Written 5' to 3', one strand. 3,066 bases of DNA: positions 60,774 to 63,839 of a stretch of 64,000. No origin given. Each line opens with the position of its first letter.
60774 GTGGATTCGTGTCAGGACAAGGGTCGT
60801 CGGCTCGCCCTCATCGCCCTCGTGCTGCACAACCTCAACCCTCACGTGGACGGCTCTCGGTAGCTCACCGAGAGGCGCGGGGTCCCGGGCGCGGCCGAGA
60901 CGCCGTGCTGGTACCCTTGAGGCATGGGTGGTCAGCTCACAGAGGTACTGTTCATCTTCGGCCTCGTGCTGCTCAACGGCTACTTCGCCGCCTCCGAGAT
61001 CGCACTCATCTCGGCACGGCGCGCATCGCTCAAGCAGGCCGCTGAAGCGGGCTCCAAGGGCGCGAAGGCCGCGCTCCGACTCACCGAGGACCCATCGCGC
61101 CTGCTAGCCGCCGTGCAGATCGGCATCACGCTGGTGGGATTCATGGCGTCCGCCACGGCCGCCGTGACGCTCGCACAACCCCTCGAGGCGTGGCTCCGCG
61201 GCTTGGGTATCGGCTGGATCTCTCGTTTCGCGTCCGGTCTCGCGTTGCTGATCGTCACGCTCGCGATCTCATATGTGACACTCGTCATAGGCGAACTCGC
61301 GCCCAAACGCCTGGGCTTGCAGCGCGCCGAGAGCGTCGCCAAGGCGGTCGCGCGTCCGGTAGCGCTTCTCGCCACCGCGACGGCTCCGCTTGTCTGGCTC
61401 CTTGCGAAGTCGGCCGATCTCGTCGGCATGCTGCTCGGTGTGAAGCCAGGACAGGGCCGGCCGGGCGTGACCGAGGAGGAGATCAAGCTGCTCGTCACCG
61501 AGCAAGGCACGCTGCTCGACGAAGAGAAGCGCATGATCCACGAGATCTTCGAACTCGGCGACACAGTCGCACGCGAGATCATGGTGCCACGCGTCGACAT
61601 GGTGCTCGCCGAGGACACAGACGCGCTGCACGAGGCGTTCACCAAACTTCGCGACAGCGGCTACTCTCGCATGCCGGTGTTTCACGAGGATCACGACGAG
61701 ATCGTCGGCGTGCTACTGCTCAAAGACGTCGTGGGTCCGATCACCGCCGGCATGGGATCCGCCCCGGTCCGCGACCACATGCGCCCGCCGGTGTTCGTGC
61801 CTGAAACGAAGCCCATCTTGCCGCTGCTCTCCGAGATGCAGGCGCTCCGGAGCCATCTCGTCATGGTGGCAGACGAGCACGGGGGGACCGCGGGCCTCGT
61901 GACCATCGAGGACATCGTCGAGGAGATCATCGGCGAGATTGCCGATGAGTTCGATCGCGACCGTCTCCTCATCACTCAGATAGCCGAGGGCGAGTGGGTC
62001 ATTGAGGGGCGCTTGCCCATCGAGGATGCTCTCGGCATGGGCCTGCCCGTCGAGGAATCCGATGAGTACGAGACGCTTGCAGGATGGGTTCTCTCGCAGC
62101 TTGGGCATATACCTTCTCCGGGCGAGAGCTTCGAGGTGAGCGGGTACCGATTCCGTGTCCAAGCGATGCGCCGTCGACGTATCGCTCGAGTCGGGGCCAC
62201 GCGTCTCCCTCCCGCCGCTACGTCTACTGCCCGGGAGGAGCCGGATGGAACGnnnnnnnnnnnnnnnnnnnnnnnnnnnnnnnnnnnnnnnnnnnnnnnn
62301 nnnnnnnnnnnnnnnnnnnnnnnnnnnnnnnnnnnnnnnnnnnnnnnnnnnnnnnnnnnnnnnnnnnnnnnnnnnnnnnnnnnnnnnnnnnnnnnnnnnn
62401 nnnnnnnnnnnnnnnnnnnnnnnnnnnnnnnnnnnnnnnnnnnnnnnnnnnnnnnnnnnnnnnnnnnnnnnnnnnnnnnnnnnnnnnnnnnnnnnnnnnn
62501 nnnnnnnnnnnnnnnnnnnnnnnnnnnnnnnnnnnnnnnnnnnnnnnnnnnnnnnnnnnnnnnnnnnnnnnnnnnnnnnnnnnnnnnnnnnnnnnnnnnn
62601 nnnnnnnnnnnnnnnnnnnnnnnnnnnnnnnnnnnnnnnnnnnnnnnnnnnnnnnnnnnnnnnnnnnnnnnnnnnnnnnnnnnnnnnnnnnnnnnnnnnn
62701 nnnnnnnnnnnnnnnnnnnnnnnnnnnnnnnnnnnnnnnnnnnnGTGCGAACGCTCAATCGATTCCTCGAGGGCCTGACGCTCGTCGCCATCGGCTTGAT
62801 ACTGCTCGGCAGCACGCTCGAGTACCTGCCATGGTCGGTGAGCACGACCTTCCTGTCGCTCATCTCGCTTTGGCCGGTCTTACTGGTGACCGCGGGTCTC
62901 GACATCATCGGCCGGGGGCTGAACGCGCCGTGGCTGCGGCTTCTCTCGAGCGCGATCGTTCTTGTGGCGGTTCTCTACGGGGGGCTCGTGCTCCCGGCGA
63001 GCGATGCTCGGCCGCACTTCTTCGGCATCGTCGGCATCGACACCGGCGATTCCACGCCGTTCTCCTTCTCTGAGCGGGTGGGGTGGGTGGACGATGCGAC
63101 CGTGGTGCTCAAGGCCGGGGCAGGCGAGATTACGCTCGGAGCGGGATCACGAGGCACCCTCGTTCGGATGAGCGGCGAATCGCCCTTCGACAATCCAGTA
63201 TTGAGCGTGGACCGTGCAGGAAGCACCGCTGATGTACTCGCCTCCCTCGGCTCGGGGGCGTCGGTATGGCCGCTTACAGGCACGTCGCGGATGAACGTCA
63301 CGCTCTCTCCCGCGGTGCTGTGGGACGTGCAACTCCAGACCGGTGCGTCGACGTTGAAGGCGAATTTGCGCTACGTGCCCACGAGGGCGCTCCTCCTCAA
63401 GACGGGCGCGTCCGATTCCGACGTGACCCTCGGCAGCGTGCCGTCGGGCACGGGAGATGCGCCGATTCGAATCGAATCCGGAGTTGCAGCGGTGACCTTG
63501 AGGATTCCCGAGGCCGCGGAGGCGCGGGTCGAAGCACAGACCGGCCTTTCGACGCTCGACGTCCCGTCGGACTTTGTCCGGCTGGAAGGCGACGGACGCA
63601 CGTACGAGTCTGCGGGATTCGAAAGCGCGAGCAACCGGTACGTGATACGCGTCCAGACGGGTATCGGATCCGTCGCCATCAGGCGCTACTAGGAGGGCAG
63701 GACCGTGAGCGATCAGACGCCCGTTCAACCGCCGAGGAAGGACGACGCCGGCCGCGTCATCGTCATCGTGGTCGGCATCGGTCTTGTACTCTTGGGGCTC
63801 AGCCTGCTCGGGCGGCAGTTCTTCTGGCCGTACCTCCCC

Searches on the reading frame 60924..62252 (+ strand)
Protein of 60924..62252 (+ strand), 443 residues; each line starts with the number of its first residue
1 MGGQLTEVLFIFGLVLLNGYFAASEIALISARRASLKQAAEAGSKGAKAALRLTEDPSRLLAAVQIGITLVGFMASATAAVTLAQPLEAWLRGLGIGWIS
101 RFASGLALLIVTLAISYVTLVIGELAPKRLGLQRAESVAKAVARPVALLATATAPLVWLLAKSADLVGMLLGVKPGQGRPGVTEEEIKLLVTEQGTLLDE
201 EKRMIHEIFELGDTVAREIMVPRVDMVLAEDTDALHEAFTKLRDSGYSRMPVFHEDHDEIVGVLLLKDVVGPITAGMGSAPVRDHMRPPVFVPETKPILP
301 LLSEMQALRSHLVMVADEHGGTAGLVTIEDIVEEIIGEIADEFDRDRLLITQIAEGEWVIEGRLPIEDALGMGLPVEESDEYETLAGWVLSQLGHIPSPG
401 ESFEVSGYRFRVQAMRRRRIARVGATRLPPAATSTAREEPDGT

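Call 91: search_protein_families(library=pfam, proteins=[window:60924-62252:+], max_evalue=0.00001)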
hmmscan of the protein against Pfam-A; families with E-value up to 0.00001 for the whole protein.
window:60924-62252:+ (443 aa): 3 families
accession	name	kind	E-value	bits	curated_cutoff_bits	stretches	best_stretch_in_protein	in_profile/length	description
PF01595.25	CNNM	-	1.6e-45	155.4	28.4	1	10-194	2-171/181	Cyclin M transmembrane N-terminal domain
PF03471.22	CorC_HlyC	-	1e-21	77.2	27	1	352-428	2-80/81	Transporter associated domain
PF00571.33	CBS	-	2.7e-14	53.7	24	1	217-270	2-52/57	CBS domain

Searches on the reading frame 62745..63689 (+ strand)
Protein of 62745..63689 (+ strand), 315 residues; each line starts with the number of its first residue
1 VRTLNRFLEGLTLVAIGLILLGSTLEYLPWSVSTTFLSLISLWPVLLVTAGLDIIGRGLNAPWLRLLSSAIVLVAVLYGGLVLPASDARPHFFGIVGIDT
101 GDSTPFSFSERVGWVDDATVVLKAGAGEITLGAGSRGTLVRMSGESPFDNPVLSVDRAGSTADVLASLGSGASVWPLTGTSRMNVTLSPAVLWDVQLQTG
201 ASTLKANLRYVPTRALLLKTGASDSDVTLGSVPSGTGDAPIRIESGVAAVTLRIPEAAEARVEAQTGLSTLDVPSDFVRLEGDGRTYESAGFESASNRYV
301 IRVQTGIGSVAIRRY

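Call 91: search_protein_families(library=pfam, proteins=[window:62745-63689:+], max_evalue=0.00001)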
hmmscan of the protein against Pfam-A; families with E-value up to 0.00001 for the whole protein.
window:62745-63689:+ (315 aa): 1 family
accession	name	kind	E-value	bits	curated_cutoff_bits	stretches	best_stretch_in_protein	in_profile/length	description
PF18917.5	LiaI-LiaF-like_TM1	-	2.7e-06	27.8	27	1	10-55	4-42/42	LiaI-LiaF-like transmembrane region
